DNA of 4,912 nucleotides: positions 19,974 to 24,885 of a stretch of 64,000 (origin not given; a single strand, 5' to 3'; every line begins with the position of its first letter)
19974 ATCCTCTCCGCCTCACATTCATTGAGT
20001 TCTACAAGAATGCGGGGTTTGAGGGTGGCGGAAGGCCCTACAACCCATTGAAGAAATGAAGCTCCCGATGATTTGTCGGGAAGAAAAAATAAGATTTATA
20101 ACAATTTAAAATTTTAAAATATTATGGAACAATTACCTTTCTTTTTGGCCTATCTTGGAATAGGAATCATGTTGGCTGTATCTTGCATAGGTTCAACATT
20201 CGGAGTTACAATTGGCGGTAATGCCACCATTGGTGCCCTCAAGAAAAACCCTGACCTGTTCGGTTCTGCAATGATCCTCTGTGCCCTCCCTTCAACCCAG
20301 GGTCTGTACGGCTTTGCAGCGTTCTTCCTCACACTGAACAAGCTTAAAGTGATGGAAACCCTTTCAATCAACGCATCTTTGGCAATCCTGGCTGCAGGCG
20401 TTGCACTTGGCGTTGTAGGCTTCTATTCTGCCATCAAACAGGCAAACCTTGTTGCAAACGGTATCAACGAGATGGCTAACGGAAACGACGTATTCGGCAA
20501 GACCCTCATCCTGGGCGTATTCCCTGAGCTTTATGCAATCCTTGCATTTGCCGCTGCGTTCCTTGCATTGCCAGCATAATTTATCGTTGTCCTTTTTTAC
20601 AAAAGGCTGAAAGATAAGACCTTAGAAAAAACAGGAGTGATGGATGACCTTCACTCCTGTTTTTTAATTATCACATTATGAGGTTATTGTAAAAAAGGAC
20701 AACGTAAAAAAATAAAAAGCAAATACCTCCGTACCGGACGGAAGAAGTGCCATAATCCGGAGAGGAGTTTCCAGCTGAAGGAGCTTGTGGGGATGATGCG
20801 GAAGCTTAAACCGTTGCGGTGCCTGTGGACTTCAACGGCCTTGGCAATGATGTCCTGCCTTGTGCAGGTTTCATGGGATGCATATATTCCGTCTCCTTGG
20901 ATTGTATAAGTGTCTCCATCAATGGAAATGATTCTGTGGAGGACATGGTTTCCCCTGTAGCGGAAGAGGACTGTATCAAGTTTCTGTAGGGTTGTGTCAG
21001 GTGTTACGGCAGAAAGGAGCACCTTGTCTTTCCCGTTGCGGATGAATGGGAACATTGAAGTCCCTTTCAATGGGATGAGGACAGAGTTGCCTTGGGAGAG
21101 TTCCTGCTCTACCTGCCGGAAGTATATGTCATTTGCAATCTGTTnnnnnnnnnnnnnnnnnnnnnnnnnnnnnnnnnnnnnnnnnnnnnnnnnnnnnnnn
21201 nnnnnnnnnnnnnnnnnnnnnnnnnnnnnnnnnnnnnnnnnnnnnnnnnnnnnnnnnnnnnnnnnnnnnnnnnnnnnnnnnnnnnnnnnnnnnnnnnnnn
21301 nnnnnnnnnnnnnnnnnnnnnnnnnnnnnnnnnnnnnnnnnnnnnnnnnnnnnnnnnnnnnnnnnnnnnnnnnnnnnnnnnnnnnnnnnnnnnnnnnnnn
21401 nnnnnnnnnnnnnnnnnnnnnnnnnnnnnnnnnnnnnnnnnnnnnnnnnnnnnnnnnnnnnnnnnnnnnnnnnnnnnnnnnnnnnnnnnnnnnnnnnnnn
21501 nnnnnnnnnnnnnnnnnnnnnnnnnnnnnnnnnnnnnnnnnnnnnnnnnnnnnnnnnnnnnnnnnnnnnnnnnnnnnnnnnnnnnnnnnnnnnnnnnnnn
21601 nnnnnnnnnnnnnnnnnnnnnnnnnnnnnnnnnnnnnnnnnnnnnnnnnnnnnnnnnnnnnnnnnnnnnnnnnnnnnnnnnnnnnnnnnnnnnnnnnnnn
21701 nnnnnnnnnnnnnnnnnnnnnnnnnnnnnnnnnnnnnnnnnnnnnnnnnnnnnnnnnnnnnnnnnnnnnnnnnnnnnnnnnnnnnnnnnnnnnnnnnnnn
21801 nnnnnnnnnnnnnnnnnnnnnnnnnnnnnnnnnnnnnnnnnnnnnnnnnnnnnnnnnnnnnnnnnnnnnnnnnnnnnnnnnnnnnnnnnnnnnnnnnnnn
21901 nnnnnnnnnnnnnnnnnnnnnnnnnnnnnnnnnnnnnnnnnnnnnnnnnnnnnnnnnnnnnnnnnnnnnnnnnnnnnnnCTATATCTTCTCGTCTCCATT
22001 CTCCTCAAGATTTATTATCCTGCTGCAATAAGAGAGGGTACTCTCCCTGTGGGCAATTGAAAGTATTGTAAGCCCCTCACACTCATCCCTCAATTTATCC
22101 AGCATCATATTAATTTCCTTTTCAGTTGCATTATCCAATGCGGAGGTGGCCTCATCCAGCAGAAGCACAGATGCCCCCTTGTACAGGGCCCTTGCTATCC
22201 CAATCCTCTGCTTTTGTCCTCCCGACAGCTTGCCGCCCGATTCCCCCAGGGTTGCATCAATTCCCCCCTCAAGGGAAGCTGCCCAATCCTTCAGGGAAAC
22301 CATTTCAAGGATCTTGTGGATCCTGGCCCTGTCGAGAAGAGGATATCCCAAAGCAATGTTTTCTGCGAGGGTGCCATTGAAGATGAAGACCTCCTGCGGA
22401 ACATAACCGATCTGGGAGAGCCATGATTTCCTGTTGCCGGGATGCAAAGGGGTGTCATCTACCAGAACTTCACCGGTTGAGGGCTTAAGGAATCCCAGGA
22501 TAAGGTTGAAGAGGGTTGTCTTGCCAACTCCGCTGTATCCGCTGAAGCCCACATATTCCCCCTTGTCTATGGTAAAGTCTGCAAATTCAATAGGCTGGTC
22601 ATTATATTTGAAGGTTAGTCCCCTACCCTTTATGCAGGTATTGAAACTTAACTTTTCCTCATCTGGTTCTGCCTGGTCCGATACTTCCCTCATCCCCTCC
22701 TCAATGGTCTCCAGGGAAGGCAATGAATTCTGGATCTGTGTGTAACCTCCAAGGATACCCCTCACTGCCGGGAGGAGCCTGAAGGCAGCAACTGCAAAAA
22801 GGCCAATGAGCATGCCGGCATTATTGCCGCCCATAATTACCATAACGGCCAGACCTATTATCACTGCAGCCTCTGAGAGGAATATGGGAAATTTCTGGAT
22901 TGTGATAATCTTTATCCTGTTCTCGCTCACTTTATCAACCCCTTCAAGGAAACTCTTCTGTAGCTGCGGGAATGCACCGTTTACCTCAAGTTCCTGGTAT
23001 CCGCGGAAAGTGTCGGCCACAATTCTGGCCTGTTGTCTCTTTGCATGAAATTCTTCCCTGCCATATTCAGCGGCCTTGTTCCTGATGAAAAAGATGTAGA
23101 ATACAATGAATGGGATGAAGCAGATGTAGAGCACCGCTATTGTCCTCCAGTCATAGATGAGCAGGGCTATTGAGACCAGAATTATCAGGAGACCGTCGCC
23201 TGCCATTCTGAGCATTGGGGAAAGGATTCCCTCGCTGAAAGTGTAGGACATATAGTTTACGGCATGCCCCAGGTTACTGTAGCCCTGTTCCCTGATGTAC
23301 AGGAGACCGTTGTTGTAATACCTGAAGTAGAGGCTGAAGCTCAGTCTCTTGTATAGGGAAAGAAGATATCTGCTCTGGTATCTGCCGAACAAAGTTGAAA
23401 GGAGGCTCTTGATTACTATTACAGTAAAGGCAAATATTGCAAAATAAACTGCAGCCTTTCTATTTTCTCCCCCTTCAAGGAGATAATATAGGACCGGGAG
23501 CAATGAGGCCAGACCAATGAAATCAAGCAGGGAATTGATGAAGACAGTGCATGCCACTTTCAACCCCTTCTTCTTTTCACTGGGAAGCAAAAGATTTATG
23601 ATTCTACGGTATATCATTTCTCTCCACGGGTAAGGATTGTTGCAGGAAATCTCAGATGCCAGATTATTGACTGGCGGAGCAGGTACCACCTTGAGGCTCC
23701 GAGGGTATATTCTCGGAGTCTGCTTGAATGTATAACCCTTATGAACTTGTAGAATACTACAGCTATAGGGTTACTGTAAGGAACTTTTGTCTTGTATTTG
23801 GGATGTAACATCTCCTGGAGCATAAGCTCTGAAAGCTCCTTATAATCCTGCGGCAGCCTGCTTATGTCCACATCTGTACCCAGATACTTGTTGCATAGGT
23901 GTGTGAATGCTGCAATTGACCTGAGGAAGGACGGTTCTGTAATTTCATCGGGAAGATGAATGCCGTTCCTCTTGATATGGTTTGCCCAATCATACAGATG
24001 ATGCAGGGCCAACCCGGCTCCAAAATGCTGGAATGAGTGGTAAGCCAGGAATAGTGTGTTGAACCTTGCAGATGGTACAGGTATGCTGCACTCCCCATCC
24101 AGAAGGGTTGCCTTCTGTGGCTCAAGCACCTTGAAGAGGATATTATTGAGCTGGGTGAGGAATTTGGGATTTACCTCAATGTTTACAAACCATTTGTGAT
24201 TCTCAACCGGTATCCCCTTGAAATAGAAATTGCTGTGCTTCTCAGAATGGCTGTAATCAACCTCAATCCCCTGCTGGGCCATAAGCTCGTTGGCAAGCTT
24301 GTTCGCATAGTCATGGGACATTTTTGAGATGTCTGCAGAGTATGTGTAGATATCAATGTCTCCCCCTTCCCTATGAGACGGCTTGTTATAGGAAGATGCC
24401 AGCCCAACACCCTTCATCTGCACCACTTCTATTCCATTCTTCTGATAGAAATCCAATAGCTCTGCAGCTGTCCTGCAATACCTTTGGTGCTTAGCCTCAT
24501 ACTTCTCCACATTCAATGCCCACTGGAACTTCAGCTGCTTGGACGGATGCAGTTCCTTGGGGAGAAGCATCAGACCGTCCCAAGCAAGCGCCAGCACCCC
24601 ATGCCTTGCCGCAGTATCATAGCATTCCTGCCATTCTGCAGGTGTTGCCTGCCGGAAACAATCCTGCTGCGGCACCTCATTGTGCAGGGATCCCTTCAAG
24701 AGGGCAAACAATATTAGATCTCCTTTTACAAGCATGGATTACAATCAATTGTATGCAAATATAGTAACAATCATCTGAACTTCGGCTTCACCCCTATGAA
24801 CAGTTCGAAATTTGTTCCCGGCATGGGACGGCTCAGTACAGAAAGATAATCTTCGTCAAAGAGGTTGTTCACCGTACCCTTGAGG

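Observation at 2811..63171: Strongly over-represented oligomer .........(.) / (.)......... scattered on both strands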

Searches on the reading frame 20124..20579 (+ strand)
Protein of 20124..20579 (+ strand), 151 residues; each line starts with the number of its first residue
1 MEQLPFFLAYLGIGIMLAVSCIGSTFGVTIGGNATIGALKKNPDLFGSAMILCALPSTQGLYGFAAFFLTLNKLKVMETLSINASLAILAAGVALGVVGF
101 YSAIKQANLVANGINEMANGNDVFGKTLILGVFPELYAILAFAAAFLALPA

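Call 32: search_protein_families(library=pfam, proteins=[window:20124-20579:+])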
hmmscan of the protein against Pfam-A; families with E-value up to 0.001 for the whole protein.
window:20124-20579:+ (151 aa): 1 family
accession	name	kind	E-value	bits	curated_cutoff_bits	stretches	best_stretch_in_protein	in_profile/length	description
PF00137.26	ATP-synt_C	-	3.5e-25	88.5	24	2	11-69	1-59/60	ATP synthase subunit C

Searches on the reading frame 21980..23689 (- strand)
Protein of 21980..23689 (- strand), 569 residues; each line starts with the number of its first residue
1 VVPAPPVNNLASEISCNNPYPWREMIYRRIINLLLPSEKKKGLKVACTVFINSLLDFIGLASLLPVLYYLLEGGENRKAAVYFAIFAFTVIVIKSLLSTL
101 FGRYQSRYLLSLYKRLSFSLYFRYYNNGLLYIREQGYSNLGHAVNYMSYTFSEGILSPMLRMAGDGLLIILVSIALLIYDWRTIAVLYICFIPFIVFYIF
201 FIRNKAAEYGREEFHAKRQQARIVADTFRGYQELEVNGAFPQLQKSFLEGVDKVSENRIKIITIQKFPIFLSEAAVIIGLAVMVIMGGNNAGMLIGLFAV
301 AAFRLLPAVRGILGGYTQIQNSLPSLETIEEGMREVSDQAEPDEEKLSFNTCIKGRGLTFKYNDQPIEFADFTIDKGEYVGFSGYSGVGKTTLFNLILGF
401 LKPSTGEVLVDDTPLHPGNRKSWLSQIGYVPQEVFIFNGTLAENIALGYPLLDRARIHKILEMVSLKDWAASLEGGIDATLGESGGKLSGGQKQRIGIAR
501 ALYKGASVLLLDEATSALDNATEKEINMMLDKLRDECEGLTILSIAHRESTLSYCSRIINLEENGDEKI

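Call 8: search_protein_families(library=pfam, proteins=[window:21980-23689:-])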
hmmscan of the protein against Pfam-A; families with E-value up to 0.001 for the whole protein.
window:21980-23689:- (569 aa): 3 families
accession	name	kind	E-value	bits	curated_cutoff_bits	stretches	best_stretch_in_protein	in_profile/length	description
PF00005.33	ABC_tran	-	1.4e-31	110.4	25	1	371-516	5-137/137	ABC transporter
PF02463.25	SMC_N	-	2.7e-05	24.1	40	1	361-562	135-212/220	RecF/RecN/SMC N terminal domain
PF00664.28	ABC_membrane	-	0.00015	22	28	1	58-288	17-247/274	ABC transporter transmembrane region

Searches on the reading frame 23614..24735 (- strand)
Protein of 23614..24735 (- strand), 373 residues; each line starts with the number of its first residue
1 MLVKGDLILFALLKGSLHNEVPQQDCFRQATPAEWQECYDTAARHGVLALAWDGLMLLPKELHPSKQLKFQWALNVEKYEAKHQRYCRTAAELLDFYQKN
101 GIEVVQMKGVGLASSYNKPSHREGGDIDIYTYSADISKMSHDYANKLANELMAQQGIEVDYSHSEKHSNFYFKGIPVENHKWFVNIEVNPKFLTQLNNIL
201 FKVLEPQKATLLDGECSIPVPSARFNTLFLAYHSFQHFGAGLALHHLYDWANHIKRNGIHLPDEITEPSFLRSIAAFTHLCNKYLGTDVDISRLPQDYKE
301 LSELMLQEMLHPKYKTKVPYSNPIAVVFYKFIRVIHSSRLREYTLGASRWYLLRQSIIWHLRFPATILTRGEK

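Call 32: search_protein_families(library=pfam, proteins=[window:23614-24735:-])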
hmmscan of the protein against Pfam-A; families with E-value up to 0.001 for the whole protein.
window:23614-24735:- (373 aa): 1 family
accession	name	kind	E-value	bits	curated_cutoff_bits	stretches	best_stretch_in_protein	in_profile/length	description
PF14907.12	NTP_transf_5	-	5.5e-41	141.2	31.2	1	32-286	2-249/249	Uncharacterised nucleotidyltransferase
